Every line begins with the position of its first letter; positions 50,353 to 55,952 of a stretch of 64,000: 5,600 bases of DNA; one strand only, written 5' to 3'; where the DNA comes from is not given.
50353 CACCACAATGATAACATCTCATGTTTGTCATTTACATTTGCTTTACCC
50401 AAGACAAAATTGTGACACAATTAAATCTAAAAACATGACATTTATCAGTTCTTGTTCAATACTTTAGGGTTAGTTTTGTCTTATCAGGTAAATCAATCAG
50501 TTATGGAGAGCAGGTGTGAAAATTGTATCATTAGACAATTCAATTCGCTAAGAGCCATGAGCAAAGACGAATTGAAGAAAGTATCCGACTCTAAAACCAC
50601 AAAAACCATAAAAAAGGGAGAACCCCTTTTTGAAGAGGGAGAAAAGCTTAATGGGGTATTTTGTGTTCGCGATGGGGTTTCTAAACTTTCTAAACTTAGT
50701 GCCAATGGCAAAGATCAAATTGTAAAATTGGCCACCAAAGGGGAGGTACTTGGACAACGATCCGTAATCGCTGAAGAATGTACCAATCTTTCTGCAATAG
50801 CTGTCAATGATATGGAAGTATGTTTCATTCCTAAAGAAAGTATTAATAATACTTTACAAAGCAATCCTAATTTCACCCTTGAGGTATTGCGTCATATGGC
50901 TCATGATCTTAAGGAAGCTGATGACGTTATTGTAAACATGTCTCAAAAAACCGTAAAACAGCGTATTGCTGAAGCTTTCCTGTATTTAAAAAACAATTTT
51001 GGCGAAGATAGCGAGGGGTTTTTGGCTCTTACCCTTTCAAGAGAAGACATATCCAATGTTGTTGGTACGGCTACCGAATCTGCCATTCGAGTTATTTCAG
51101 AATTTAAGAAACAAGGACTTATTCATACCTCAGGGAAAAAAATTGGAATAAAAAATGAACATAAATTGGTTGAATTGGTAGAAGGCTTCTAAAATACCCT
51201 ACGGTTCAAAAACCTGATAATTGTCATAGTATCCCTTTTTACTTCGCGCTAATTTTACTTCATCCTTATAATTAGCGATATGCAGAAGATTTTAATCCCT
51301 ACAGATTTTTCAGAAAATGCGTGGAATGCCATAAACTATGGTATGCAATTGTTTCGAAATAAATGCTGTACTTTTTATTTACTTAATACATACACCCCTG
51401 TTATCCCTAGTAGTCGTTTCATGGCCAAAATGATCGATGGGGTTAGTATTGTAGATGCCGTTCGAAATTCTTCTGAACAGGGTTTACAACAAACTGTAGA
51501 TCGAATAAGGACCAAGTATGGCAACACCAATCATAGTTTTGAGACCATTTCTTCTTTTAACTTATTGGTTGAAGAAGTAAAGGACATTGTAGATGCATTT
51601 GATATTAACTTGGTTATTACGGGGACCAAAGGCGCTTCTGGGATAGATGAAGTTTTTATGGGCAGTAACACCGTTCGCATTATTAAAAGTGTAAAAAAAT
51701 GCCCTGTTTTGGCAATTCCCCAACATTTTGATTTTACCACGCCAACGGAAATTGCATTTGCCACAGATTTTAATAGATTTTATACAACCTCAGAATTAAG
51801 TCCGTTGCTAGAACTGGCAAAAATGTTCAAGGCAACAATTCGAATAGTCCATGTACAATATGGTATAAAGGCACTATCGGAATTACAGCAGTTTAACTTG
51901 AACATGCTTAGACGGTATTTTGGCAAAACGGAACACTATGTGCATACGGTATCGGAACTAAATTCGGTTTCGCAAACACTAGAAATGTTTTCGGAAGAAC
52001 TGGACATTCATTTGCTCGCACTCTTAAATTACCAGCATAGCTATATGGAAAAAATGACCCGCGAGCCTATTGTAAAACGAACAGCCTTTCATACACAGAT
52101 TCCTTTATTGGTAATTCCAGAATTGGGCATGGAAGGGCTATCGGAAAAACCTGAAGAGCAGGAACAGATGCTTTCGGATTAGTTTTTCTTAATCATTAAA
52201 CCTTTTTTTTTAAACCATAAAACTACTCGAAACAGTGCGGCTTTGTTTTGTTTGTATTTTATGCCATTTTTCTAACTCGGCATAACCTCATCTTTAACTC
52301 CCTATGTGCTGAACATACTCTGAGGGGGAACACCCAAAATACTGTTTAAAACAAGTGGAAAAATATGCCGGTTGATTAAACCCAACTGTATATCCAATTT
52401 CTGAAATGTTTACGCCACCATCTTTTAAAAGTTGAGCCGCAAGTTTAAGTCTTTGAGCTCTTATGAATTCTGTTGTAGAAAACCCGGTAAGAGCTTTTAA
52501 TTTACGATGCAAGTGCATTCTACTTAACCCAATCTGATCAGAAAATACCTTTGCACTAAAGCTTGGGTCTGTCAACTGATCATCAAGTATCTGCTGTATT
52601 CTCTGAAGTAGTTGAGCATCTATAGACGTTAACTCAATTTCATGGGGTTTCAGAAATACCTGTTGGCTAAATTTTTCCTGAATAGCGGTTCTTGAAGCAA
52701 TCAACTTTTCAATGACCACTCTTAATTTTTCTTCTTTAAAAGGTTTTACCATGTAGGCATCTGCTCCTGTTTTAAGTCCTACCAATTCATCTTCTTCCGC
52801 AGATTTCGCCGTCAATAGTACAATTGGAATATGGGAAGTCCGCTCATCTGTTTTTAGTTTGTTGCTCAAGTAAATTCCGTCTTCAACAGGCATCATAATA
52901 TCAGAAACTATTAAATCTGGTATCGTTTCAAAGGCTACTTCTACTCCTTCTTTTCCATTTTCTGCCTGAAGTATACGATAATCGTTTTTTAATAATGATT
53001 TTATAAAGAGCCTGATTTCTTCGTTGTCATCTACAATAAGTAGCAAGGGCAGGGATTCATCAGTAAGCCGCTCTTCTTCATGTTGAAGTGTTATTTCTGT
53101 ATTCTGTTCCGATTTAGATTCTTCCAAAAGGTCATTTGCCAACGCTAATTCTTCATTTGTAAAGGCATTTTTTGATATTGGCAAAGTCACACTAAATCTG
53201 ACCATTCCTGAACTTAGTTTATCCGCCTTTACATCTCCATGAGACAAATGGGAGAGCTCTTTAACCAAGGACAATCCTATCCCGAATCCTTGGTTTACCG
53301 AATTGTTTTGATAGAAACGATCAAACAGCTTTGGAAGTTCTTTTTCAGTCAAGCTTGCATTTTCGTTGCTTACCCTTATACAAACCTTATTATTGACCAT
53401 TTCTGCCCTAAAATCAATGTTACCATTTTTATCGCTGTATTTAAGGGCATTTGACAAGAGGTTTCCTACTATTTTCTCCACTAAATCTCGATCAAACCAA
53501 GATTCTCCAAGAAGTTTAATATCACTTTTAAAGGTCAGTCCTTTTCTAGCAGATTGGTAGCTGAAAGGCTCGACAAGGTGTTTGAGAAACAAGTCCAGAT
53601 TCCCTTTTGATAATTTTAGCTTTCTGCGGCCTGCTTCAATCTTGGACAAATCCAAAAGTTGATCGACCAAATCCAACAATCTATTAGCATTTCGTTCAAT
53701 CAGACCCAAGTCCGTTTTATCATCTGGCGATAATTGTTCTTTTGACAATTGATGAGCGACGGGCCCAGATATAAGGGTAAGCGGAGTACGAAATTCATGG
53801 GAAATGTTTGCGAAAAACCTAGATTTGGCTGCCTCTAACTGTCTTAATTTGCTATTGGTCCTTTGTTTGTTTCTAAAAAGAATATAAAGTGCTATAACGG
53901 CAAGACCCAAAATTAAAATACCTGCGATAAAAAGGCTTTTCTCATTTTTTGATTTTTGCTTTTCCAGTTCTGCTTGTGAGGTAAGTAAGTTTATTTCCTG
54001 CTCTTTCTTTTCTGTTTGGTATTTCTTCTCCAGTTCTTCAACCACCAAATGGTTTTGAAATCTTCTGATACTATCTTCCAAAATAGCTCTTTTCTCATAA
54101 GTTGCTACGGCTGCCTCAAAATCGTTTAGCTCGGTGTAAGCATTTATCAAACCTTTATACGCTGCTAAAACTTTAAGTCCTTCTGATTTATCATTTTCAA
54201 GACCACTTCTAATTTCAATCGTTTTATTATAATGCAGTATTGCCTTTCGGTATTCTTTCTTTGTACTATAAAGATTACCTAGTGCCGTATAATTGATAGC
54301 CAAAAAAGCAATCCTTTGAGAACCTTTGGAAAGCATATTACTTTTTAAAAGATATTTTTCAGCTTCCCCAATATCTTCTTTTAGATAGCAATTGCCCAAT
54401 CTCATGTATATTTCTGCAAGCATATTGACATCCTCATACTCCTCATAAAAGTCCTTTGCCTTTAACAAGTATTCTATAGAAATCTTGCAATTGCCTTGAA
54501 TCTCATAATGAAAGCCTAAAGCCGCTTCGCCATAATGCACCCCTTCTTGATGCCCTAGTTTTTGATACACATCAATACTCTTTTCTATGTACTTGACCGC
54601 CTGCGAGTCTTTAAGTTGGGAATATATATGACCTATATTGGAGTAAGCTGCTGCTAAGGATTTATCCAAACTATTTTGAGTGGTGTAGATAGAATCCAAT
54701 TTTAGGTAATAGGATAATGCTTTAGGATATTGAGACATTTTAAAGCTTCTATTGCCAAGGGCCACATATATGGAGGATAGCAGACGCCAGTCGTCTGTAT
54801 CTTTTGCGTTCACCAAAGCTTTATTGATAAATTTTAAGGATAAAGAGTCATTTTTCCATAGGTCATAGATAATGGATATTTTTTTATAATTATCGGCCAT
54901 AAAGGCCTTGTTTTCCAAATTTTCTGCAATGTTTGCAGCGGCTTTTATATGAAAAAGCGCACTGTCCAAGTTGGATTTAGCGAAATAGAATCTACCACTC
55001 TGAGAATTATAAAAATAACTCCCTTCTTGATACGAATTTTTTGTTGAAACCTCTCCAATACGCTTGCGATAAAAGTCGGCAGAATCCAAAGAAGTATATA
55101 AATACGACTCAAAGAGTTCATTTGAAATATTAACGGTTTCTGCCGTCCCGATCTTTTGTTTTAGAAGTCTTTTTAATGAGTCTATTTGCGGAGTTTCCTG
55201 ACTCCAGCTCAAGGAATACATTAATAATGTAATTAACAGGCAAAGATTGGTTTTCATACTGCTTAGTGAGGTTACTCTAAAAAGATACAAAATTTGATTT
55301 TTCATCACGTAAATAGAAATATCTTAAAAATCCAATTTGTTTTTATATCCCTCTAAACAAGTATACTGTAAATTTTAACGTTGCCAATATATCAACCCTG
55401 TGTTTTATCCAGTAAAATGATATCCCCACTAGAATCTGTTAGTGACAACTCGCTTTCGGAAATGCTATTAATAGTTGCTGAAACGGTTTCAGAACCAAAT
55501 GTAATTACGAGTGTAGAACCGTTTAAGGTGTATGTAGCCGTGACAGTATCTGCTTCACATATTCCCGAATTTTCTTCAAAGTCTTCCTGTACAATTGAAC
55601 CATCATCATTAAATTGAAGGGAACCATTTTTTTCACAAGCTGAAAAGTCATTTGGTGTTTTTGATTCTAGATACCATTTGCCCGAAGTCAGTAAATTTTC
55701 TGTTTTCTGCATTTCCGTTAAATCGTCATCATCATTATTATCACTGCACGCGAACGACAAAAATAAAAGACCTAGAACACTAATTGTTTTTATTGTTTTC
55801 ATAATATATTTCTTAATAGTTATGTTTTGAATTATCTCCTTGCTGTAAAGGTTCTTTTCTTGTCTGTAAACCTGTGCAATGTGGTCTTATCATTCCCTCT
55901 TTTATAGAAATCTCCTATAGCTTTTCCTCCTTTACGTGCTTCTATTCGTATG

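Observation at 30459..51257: Oriented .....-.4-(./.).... box at fixed distance from -7 elements at seven promoters: a candidate Crp/Fnr regulon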

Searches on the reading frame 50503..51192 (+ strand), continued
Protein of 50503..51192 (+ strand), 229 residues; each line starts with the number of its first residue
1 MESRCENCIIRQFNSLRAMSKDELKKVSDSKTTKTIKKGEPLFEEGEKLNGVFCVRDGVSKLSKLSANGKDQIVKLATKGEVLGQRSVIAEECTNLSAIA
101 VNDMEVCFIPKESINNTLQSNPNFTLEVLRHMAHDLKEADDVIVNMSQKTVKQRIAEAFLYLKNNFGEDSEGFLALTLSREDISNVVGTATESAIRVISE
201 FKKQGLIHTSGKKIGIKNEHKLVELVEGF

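Call 63: find_encoding_contigs(protein=P0345, flank=10000, max_places=1)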
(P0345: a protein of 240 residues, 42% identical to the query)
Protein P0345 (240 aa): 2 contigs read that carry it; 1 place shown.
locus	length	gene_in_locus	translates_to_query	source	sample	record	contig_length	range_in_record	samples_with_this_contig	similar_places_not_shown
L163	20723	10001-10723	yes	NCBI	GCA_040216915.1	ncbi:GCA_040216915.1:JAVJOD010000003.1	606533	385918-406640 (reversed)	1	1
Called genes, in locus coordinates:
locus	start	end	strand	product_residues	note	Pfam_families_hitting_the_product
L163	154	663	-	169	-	-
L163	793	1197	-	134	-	PF13442:Cytochrome_CBB3, PF00034:Cytochrom_C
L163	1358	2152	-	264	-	PF20113:DUF6503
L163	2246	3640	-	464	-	PF02784:Orn_Arg_deC_N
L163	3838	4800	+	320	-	PF00491:Arginase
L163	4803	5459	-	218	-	-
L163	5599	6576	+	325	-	PF01916:DS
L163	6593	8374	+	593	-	PF03485:Arg_tRNA_synt_N, PF00750:tRNA-synt_1d, PF05746:DALR_1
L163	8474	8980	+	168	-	PF00255:GSHPx, PF00578:AhpC-TSA (faint)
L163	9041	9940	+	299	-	PF01040:UbiA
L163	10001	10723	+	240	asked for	PF00027:cNMP_binding, PF13545:HTH_Crp_2, PF00325:Crp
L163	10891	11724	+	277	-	PF00582:Usp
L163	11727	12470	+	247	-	-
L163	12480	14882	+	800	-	PF12156:ATPase-cat_bd, PF00403:HMA (weak), PF00122:E1-E2_ATPase, PF00702:Hydrolase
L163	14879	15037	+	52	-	PF03597:FixS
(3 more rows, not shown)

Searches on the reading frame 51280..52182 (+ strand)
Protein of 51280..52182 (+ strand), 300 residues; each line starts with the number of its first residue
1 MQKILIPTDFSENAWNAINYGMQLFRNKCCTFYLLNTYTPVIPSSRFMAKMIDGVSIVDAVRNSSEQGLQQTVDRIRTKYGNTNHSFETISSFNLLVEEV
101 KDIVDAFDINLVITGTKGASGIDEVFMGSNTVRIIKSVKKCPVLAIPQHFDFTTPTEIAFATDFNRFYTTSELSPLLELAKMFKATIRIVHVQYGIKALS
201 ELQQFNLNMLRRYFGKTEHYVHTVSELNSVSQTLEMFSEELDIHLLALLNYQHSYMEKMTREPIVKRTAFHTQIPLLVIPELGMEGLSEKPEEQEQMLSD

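Call 7: search_protein_families(library=pfam, proteins=[window:51280-52182:+])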
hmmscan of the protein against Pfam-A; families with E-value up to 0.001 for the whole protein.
window:51280-52182:+ (300 aa): 1 family
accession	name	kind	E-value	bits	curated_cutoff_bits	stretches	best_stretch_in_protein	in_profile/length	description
PF00582.32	Usp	-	9e-16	59.1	24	1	1-147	1-141/141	Universal stress protein family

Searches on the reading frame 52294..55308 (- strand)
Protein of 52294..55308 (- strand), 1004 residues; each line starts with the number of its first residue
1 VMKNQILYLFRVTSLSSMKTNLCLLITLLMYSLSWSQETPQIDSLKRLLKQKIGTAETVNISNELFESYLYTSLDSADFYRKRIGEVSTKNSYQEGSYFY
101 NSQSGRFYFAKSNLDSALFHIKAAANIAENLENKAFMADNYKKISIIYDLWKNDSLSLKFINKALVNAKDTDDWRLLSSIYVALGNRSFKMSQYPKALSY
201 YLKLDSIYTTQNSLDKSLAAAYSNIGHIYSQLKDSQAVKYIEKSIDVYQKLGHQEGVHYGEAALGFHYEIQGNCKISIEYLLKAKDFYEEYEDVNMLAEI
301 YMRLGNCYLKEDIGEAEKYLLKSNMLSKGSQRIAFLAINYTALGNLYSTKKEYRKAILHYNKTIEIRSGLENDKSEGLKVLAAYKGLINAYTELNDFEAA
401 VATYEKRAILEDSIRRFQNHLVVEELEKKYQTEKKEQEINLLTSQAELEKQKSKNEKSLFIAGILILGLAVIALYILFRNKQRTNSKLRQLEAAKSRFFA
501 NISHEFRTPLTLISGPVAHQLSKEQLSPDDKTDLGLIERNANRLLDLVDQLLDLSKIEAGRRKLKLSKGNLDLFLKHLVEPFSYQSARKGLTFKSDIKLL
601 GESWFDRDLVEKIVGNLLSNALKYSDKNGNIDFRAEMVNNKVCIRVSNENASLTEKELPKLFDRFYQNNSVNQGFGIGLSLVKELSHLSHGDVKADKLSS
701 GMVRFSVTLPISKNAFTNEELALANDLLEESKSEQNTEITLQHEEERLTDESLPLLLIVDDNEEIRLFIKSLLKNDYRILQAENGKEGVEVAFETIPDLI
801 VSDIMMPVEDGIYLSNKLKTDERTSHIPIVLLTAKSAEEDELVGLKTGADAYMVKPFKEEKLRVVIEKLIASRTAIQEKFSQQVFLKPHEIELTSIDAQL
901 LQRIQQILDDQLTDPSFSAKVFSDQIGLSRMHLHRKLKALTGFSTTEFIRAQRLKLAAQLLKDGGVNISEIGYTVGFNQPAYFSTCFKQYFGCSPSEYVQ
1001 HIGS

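Call 56: search_protein_families(library=ncbifam, proteins=[window:52294-55308:-], max_evalue=0.00001)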
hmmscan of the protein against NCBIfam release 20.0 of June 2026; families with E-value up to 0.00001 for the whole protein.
window:52294-55308:- (1004 aa): 160 families (the best 25 are shown)
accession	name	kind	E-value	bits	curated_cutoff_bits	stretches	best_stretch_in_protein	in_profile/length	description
NF047465.1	hybrid_HK_LvrA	exception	9.1e-66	222.4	1200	1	482-877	189-591/819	hybrid histidine kinase/response regulator LvrA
NF008318.0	PRK11107.1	equivalog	9.9e-43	146.3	890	2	486-720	282-527/920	two-component sensor histidine kinase BarA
NF046044.1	PnpS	equivalog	2.5e-41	142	400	1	423-710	93-390/390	two-component system histidine kinase PnpS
NF038297.2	hybrid_HK_HrmK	equivalog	1e-38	133.4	725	1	409-868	155-606/607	hybrid histidine kinase/response regulator HrmK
NF047874.1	MASE3_PAS_HK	subfamily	3.7e-38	131.7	560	1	405-721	334-633/655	MASE3 domain-containing sensor histidine kinase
NF041880.1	EPS_EpsF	equivalog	5.3e-38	130.7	900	2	483-696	262-476/492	response regulator EpsF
TIGR02956.1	TMAO_torS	equivalog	5.7e-38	130.6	676.5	1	490-876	459-826/967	TMAO reductase system sensor histidine kinase/response regulator TorS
NF053520.1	HK_Porph_FimS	equivalog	6.1e-38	130.5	600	1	213-708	118-614/618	sensor histidine kinase FimS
NF011874.0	PRK15347.1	equivalog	8.8e-38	129.9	852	2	489-714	392-617/921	two component system sensor kinase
NF041947.1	LuxQ_Vibrio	equivalog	2e-35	121.9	1200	1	490-865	467-834/843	quorum-sensing autoinducer 2 sensor kinase/phosphatase LuxQ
TIGR02966.1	phoR_proteo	equivalog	4.5e-35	121.2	334.2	1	485-689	104-313/333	phosphate regulon sensor histidine kinase PhoR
NF033092.0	HK_WalK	equivalog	1.7e-34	119.4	725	1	489-710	366-593/594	cell wall metabolism sensor histidine kinase WalK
NF008099.0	PRK10841.1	equivalog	4.6e-34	117.4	920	2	489-718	464-697/949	two-component system sensor histidine kinase RcsC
NF008302.0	PRK11091.1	equivalog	1.5e-33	116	838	1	480-916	268-686/779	aerobic respiration two-component sensor histidine kinase ArcB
NF008312.0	PRK11100.1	equivalog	1.2e-31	110.2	356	1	498-711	259-474/477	two-component system sensor histidine kinase CreC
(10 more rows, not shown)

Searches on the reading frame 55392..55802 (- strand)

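Call 36: search_protein_families(library=pfam, proteins=[window:55392-55802:-])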
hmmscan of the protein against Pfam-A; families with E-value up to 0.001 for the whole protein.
window:55392-55802:- (136 aa): 1 family
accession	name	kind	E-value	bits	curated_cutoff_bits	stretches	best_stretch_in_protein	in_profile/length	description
PF13648.12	Lipocalin_4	-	2.7e-12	47.8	22.4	1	41-121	3-89/89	Lipocalin-like domain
